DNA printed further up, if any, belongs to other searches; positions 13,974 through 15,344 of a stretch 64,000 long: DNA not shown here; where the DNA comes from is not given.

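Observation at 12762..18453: Operon of five tandem, divergent paralogs of an uncharacterised ~360-aa protein family, plus an upstream remnant of a sixth copy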

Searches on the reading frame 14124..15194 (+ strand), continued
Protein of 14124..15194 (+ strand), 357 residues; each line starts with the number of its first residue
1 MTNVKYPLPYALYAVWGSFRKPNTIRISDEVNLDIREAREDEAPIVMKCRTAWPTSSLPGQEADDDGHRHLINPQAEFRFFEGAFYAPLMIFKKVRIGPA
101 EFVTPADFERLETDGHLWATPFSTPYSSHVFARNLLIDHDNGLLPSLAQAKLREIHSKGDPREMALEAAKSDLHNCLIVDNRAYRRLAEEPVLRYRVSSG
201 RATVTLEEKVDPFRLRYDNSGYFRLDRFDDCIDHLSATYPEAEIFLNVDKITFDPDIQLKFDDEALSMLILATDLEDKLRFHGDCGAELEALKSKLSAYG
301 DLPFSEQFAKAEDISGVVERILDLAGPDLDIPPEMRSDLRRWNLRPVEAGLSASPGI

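Call 50: fold_search(model_id=the predicted structure, library=viral)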
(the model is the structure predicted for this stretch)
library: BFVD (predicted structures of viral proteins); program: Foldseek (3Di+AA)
matches with E <= 10: 212; with E <= 0.001: 0
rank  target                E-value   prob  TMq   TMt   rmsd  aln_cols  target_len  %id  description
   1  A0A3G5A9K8            1.8e-01  0.09  0.10  0.14  18.6       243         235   10  Uncharacterized protein [Hyperionvirus sp.]
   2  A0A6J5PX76            3.8e-01  0.02  0.12  0.07  29.2       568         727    7  Portal protein [uncultured Caudovirales phage]
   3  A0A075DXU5            6.9e-01  0.06  0.10  0.23  17.2       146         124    9  (no name in the UniProt tables at hand)
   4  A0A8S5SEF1            7.3e-01  0.03  0.13  0.09  20.0       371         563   10  RNA-dependent RNA polymerase [Siphoviridae sp. ctnpt50]
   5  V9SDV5                7.7e-01  0.04  0.08  0.14  18.3       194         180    9  Uncharacterized protein [Tunisvirus fontaine2]
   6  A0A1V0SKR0            8.6e-01  0.02  0.08  0.06  23.7       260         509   15  Uncharacterized protein [Klosneuvirus KNV1]
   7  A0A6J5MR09            9.7e-01  0.02  0.07  0.17  16.1       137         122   12  Uncharacterized protein [uncultured Caudovirales phage]
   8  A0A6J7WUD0            9.7e-01  0.02  0.05  0.14  16.9       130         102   12  Minor capsid protein [uncultured Caudovirales phage]
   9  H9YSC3                1.1e+00  0.03  0.09  0.07  20.0       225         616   12  (no name in the UniProt tables at hand)
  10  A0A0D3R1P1            1.1e+00  0.01  0.10  0.07  29.0       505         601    9  Glycoprotein [Gray Lodge virus]
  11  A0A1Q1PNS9            1.2e+00  0.03  0.09  0.11  21.0       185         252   11  (no name in the UniProt tables at hand)
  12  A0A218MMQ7            1.2e+00  0.01  0.09  0.05  25.6       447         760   10  Uncharacterized protein [uncultured virus]
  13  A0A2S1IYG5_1          1.3e+00  0.02  0.11  0.07  26.2       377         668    7  Genome polyprotein (Fragment) [Yellow fever virus]
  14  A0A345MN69            1.4e+00  0.03  0.13  0.14  22.1       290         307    8  (no name in the UniProt tables at hand)
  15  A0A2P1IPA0            1.6e+00  0.06  0.15  0.11  11.5       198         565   12  Genome polyprotein (Fragment) [Sicinivirus sp.]
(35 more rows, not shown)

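Call 56: list_cluster_members(proteins=[P0012, P0156, P0003])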
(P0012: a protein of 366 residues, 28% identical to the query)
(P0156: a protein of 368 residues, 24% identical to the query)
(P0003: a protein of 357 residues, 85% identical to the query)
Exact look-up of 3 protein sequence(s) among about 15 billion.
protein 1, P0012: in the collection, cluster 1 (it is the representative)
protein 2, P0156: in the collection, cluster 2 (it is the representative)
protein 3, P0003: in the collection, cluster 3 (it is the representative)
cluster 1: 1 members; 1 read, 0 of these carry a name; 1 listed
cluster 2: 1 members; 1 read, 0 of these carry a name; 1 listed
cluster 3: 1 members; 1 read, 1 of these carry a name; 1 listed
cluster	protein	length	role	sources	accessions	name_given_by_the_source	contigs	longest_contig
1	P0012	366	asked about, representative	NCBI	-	-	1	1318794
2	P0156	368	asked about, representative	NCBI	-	-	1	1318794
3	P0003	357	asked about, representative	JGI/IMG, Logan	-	hypothetical protein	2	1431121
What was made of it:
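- Tried and rejected: The cluster look-up gave no protein names (call 56).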

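Call 60: find_related_loci(query=A4, collection=genome_contigs, flank=10000)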
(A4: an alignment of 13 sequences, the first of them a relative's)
Query A4 (335 aa) in genome_contigs; peptide patterns used: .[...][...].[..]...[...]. (x = any residue, [..] = any of these).
51 stretches matched a pattern, but none encodes a relative of the query by tblastn (E <= 1e-3).

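Call 66: find_related_loci(query=A4, collection=viral_contigs, flank=10000)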
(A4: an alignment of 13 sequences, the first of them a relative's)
Query A4 (335 aa) in viral_contigs; peptide patterns used: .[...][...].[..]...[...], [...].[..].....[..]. (x = any residue, [..] = any of these).
111 stretches matched a pattern, but none encodes a relative of the query by tblastn (E <= 1e-3).

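Call 67: find_related_loci(query=A4, collection=metagenome_contigs, flank=10000)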
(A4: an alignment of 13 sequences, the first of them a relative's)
Query A4 (335 aa) in metagenome_contigs; peptide patterns used: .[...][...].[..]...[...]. (x = any residue, [..] = any of these).
156 stretches matched a pattern; 9 encode a relative of the query (tblastn E <= 1e-3); 9 distinct loci.
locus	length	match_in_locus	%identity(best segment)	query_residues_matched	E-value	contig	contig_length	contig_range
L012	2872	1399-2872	41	1-325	7e-75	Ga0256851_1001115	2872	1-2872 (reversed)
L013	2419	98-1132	41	1-325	3e-73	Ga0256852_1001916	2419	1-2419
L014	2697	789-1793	40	1-324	3e-68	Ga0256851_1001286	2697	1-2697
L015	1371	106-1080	36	1-325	7e-63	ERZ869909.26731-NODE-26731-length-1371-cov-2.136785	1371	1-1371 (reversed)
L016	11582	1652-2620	35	1-325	7e-59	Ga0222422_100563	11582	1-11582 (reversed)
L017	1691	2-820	38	69-333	8e-46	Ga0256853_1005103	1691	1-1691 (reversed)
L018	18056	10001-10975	33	2-326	8e-42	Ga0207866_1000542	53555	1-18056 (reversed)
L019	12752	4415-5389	33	2-326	1e-41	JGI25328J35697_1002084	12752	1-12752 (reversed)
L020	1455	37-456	40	193-324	2e-20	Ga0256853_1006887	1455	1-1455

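Call 72: search_protein_families(library=pfam, proteins=[L016:3039-10037:+, L018:1494-3143:-, L018:3842-4780:+, L018:4780-5397:+, L018:5397-6065:+, L018:6533-7573:-, L018:7719-8759:+, L018:12777-13679:-, L018:13939-16392:+, L018:16672-17547:+], max_evalue=0.001)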
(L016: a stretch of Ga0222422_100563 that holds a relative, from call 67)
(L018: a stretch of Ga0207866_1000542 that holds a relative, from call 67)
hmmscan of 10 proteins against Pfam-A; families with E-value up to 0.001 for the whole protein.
L016:3039-10037:+ (2333 aa): 2 families
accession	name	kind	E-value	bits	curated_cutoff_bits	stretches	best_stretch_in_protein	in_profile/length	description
PF05345.18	He_PIG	-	1.1e-106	349.9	24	15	337-417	8-95/96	Putative Ig domain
PF24908.1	Ig_SIBA-E_2nd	-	2.8e-10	40.8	27.8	0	1446-1500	40-92/117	Integrin beta-like protein A-E, second Ig-like domain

L018:1494-3143:- (550 aa): 2 families
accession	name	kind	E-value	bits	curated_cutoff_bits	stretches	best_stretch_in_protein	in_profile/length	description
PF01514.23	YscJ_FliF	-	9.3e-60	202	24.4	1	50-223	3-177/179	Secretory protein of YscJ/FliF family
PF08345.17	YscJ_FliF_C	-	1.2e-44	152.8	23.8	1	255-420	1-147/147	Flagellar M-ring protein C-terminal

L018:3842-4780:+ (313 aa): 2 families
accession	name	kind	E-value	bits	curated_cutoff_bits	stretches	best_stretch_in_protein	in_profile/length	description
PF02154.20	FliM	-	5.5e-23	82.3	27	1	28-209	11-192/192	Flagellar motor switch protein FliM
PF01052.25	FliMN_C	-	1e-12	48.2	23.8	1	232-299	3-70/73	Type III flagellar switch regulator (C-ring) FliN C-term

L018:4780-5397:+ (206 aa): 4 families
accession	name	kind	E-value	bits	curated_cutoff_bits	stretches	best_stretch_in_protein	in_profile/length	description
PF20072.4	DUF6468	-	1.7e-07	31.7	26.9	1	82-131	26-75/76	Domain of unknown function (DUF6468)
PF06103.16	DUF948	-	2.6e-06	27.9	37.2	1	13-89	8-84/89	Bacterial protein of unknown function (DUF948)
PF09602.15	PhaP_Bmeg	-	7e-05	23.3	28.3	0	115-141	81-107/168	Polyhydroxyalkanoic acid inclusion protein (PhaP_Bmeg)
PF14712.11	Snapin_Pallidin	-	0.00017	22.4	29.6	1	28-106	17-88/89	Snapin/Pallidin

L018:5397-6065:+ (223 aa): 1 family
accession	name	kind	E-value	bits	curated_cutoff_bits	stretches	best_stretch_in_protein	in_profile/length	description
PF03448.22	MgtE_N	-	2.5e-05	25.2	25.9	1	157-210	41-94/102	MgtE intracellular N domain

L018:6533-7573:- (347 aa): 1 family
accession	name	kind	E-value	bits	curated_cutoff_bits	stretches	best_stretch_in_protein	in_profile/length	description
PF00892.27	EamA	-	2e-26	93.3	28.2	2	65-195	4-134/135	EamA-like transporter family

L018:7719-8759:+ (347 aa): 0 families

L018:12777-13679:- (301 aa): 2 families
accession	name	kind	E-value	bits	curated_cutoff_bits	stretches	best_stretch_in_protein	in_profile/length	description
PF01223.29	Endonuclease_NS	-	2e-44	152.3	23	1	65-241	17-209/223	DNA/RNA non-specific endonuclease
PF13930.12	Endonuclea_NS_2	-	0.00026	21.6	27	1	122-201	47-123/132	DNA/RNA non-specific endonuclease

L018:13939-16392:+ (818 aa): 0 families

L018:16672-17547:+ (292 aa): 1 family
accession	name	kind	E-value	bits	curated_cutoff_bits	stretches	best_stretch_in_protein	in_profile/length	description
PF16868.10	NMT1_3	-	1.1e-09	38.8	27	1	31-251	4-247/289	NMT1-like family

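Call 81: find_homologous_proteins(query=A4, max_evalue=0.001)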
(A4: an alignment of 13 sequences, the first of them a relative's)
Query A4 (13 sequences) (335 aa, profile of the alignment): 25 proteins with E <= 0.001 among 8000 candidates.
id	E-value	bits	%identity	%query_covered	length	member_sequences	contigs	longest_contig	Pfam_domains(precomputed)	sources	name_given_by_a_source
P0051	3.2e-130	452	100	100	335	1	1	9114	PF27633.1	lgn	-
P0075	1.5e-122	427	41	97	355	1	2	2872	PF27633.1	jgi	-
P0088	6.3e-121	422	39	100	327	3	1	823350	PF27633.1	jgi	jgi:hypothetical protein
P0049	9.2e-117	408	37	96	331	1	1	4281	PF27633.1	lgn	-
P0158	2.2e-113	397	41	97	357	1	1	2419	PF27633.1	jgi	-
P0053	5.4e-111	389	36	97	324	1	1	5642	PF27633.1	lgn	-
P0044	2.0e-110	387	30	96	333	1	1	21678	PF27633.1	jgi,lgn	jgi:hypothetical protein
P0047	4.6e-107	376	36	96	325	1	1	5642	PF27633.1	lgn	-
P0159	1.5e-106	375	39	98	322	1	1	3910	PF27633.1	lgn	-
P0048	4.2e-106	373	38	90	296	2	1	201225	PF27633.1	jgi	-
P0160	1.5e-105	371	42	99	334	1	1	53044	PF27633.1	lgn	-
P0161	1.5e-105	371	43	100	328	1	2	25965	PF27633.1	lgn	-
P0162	2.2e-104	367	36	98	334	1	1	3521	PF27633.1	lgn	-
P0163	1.4e-103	365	39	98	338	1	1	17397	PF27633.1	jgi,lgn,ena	-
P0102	4.8e-103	363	33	97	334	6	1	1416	PF27633.1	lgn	-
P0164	1.6e-99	351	37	97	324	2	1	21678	PF27633.1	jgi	jgi:hypothetical protein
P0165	2.9e-99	351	37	100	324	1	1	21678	PF27633.1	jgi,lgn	jgi:hypothetical protein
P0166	5.9e-94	333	34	97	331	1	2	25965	PF27633.1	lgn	-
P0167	5.8e-88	313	31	96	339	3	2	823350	PF27633.1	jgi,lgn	jgi:hypothetical protein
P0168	1.0e-33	135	23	90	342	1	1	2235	PF27633.1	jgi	jgi:hypothetical protein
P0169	3.4e-15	74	23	86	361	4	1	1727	PF27633.1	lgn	-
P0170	3.7e-14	71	25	52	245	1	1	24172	PF27633.1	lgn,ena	-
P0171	2.0e-10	59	37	21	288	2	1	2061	PF27633.1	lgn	-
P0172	2.2e-8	52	25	72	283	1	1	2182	PF27633.1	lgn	-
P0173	8.3e-6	43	25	50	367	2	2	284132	PF27633.1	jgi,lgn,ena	-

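Call 82: find_encoding_contigs(protein=P0156, flank=10000, max_places=3)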
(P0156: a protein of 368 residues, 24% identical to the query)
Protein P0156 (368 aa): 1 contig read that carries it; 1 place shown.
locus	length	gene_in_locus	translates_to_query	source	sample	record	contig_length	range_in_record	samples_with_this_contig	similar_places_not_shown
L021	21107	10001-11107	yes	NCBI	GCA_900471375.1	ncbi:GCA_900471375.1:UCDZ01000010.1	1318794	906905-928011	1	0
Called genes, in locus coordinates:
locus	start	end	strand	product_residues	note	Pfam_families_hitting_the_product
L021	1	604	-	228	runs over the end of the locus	-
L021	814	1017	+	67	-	-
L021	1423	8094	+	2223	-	PF05345:He_PIG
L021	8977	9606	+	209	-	-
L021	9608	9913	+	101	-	-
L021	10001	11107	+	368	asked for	-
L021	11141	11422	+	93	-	-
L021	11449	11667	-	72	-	-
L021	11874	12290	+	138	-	-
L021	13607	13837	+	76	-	-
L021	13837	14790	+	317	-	-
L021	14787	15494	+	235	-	PF03575:Peptidase_S51 (weak)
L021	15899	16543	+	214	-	PF03575:Peptidase_S51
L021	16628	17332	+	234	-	PF01966:HD (weak)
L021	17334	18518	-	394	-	-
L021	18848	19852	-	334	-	-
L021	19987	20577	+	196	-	-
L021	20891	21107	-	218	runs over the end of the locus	-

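Call 83: find_encoding_contigs(protein=P0088, flank=10000, max_places=2)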
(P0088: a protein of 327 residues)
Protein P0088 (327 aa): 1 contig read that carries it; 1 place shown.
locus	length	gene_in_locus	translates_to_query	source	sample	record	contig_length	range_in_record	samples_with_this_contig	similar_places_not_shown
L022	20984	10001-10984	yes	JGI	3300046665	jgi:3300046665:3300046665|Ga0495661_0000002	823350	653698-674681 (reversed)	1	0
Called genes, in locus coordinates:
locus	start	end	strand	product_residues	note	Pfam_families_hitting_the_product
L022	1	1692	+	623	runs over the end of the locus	PF03979:Sigma70_r1_1, PF00140:Sigma70_r1_2, PF04546:Sigma70_ner, PF04542:Sigma70_r2, PF04539:Sigma70_r3, PF04545:Sigma70_r4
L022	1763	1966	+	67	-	PF02637:GatB_Yqey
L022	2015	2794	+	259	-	PF10979:DUF2786, PF23771:DUF7168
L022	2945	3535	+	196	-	-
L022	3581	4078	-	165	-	PF06347:SH3_4 (weak), PF08239:SH3_3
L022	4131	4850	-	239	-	PF01027:Bax1-I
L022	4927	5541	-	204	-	-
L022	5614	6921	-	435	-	PF07728:AAA_5 (faint), PF05496:RuvB_N, PF13191:AAA_16 (weak), PF00004:AAA, PF13173:AAA_14 (weak), PF20720:nSTAND3 (weak), PF16193:AAA_assoc_2, PF12002:MgsA_C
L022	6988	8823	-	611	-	PF14284:PcfJ (weak)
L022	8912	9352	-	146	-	PF07238:PilZ (weak)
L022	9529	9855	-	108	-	PF02617:ClpS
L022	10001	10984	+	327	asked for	PF27633:DUF8359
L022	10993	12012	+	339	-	PF27633:DUF8359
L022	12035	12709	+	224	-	PF01171:ATP_bind_3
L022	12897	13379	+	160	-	-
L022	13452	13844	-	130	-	PF07282:Cas12f1-like_TNB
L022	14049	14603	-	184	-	-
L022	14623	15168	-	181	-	-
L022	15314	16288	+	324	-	PF00768:Peptidase_S11, PF13354:Beta-lactamase2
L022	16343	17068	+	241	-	-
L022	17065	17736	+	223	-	PF18760:ART-PolyVal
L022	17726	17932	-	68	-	-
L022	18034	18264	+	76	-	-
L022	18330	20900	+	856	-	-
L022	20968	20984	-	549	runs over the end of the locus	PF06418:CTP_synth_N, PF00117:GATase, PF07722:Peptidase_C26 (weak)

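Call 84: find_encoding_contigs(protein=P0044, flank=10000, max_places=2)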
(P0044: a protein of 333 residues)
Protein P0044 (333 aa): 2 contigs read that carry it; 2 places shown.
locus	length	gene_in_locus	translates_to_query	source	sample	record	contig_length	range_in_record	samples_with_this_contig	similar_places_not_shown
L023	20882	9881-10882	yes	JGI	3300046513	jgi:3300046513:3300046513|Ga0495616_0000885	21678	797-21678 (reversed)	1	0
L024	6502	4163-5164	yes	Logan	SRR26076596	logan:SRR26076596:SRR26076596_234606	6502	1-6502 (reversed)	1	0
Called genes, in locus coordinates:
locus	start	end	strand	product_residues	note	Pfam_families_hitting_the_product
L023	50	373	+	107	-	-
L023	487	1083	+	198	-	-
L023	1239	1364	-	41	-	-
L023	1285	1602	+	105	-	-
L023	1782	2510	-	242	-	PF01027:Bax1-I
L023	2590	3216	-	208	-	-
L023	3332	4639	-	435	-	PF05496:RuvB_N, PF13191:AAA_16 (faint), PF00004:AAA, PF07728:AAA_5 (faint), PF13173:AAA_14 (weak), PF16193:AAA_assoc_2, PF12002:MgsA_C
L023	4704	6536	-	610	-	PF14284:PcfJ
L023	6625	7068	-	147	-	PF07238:PilZ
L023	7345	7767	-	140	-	PF02617:ClpS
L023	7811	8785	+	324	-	PF27633:DUF8359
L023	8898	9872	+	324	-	PF27633:DUF8359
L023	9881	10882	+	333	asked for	PF27633:DUF8359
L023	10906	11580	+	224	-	PF01171:ATP_bind_3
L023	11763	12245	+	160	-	-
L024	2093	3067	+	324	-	PF27633:DUF8359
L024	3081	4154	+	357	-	PF27633:DUF8359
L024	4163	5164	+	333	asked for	PF27633:DUF8359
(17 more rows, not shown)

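Call 85: find_encoding_contigs(protein=P0048, flank=10000, max_places=2)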
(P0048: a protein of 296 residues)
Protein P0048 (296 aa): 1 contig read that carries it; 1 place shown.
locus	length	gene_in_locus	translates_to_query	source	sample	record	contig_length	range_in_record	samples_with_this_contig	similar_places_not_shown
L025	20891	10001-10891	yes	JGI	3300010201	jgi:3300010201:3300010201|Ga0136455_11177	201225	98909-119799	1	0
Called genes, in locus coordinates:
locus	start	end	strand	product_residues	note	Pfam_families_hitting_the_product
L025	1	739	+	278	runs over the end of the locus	PF02637:GatB_Yqey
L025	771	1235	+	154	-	-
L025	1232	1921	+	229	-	PF00132:Hexapep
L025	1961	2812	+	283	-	PF10979:DUF2786, PF23771:DUF7168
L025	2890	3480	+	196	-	-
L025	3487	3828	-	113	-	-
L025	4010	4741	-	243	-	PF01027:Bax1-I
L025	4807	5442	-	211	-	-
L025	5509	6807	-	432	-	PF05496:RuvB_N, PF00004:AAA, PF13173:AAA_14 (weak), PF16193:AAA_assoc_2, PF12002:MgsA_C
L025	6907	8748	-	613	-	PF14284:PcfJ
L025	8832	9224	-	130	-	PF07238:PilZ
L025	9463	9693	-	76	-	PF02617:ClpS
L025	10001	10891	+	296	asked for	PF27633:DUF8359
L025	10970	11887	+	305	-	PF27633:DUF8359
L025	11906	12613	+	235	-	PF01171:ATP_bind_3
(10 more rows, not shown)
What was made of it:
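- PcfJ and ART-PolyVal genes lie near other arrays (calls 83-85).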

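Call 94: search_protein_families(library=ncbifam, proteins=[L022:12035-12706:+, L022:12897-13376:+, L022:6991-8823:-, L022:4930-5541:-, L021:8977-9603:+, L021:9608-9910:+], max_evalue=0.01)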
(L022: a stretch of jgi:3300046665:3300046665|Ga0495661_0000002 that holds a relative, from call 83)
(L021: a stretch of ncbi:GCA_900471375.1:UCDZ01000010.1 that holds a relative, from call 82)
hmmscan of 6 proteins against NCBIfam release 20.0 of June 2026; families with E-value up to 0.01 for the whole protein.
L022:12035-12706:+ (224 aa): 5 families
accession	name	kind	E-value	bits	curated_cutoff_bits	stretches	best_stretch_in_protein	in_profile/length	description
TIGR02432.1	lysidine_TilS_N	equivalog_domain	6.8e-44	150.1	93.6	1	18-193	1-189/189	tRNA lysidine(34) synthetase TilS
NF007942.0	PRK10660.1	equivalog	4.8e-27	94.8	606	1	14-201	15-209/439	tRNA lysidine(34) synthetase TilS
NF007972.0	PRK10696.1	equivalog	0.0037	16.6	272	0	111-131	145-165/295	tRNA 2-thiocytidine(32) synthetase TtcA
NF049949.1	tRNAsynTtuAPyrococ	equivalog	0.004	16.3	450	0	14-75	45-105/292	tRNA-5-methyluridine(54) 2-sulfurtransferase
TIGR00268.2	TIGR00268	equivalog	0.0053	16.1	150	1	15-77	12-73/259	ATP-dependent sacrificial sulfur transferase LarE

L022:12897-13376:+ (160 aa): 0 families

L022:6991-8823:- (611 aa): 0 families

L022:4930-5541:- (204 aa): 0 families

L021:8977-9603:+ (209 aa): 0 families

L021:9608-9910:+ (101 aa): 0 families
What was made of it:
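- In another lineage the arrays lie between housekeeping genes, clpS and tilS (calls 83-85, 94).
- Tried and rejected: The PP-loop gene downstream of other arrays is simply a short TilS (call 94).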

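Call 99: search_solved_structures(query=L022:18330-20897:+, max_evalue=0.1)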
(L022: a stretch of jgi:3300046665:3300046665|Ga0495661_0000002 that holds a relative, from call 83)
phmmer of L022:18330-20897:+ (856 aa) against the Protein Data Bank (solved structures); distinct sequences matched with E-value up to 0.1: 11.
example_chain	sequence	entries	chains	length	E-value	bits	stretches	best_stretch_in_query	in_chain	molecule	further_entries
2v9m_A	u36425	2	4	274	0.064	14.6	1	731-775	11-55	RHAMNULOSE-1-PHOSPHATE ALDOLASE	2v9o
1gt7_A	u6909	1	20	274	0.064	14.6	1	731-775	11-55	RHAMNULOSE-1-PHOSPHATE ALDOLASE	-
9dgh_A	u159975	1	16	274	0.065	14.6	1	731-775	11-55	Rhamnulose-1-phosphate aldolase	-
1ojr_A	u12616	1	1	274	0.065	14.6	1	731-775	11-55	RHAMNULOSE-1-PHOSPHATE ALDOLASE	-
2uyu_A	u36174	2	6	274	0.065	14.6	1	731-775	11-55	RHAMNULOSE-1-PHOSPHATE ALDOLASE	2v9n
2v9i_A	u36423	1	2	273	0.065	14.6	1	731-775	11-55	RHAMNULOSE-1-PHOSPHATE ALDOLASE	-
2v2b_A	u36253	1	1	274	0.066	14.6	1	731-775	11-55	RHAMNULOSE-1-PHOSPHATE ALDOLASE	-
2v2a_A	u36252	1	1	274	0.066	14.6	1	731-775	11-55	RHAMNULOSE-1-PHOSPHATE ALDOLASE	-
2v9e_A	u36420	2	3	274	0.066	14.6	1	731-775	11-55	RHAMNULOSE-1-PHOSPHATE ALDOLASE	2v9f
2uyv_A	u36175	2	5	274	0.07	14.5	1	731-775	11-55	RHAMNULOSE-1-PHOSPHATE ALDOLASE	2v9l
2v9g_A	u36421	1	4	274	0.07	14.5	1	731-775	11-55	RHAMNULOSE-1-PHOSPHATE ALDOLASE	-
